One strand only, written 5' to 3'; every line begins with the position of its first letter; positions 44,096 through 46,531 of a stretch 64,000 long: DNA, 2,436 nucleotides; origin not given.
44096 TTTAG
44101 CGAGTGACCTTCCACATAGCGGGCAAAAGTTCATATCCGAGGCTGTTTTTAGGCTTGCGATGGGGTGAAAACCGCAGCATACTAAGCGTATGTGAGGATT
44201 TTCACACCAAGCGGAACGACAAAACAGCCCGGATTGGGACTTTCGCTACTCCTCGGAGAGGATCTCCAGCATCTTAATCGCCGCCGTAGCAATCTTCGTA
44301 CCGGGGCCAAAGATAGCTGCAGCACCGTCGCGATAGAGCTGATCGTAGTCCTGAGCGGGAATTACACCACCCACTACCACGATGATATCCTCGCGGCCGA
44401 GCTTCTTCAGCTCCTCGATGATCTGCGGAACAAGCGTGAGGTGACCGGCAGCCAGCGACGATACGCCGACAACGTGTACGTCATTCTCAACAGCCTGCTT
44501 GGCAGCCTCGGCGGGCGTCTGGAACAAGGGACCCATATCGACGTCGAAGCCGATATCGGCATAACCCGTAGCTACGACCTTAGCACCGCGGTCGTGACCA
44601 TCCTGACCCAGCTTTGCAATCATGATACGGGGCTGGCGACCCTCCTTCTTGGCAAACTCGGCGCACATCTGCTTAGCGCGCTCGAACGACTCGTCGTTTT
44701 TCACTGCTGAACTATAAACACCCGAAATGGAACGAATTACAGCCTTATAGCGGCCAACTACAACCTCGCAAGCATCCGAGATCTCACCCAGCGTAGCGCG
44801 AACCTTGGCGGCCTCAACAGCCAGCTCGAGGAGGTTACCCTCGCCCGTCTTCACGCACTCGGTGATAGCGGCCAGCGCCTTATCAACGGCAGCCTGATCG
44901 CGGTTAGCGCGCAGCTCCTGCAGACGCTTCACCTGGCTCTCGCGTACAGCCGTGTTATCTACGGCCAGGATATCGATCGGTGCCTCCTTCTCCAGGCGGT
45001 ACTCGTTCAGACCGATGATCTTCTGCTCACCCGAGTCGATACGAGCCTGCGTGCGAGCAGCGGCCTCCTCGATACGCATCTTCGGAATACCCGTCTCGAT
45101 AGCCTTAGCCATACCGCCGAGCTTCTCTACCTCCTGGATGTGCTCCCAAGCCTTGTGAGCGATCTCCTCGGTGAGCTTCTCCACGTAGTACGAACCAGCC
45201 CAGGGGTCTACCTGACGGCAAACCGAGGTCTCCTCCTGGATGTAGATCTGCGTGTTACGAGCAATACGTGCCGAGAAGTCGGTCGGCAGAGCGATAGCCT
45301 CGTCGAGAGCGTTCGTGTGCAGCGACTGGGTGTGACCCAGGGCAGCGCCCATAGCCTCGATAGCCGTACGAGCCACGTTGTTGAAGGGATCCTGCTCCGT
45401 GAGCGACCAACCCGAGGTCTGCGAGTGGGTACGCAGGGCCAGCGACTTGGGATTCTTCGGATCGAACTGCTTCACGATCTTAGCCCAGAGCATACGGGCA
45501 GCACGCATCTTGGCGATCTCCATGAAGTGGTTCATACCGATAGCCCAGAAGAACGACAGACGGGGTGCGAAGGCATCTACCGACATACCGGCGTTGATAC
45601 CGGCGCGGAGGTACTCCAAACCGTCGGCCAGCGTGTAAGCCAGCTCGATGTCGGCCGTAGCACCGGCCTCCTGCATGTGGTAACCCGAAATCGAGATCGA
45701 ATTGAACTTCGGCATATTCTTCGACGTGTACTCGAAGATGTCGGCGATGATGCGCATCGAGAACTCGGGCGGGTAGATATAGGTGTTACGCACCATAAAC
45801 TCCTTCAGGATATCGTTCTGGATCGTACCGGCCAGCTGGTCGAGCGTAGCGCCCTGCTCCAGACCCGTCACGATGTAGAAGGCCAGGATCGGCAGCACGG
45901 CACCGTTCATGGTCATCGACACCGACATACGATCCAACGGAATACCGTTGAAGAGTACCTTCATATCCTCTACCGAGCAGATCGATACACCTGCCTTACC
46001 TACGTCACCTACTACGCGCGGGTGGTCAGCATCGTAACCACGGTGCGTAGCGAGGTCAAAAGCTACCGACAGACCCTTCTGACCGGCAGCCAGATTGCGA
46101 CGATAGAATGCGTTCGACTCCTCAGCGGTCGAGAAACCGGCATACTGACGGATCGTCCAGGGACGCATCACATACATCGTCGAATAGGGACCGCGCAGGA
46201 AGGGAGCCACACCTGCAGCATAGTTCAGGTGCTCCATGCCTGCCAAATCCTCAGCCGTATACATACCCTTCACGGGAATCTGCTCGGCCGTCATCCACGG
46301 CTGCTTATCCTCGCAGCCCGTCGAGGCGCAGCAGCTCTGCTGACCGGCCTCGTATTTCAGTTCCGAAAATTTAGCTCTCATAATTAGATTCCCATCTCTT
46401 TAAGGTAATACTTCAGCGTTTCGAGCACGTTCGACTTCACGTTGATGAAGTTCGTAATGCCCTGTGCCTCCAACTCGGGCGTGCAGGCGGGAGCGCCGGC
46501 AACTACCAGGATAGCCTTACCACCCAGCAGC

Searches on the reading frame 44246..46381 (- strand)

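Call 35: search_protein_families(library=pfam, proteins=[window:44246-46381:-])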
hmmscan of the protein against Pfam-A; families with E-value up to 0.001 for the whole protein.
window:44246-46381:- (711 aa): 2 families
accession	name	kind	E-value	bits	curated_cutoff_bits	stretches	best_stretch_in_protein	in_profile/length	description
PF01642.28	MM_CoA_mutase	-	1.6e-234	779.6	22.1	1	31-543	2-512/512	Methylmalonyl-CoA mutase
PF02310.24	B12-binding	-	2.3e-21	76.3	32.1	1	585-700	2-119/121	B12 binding domain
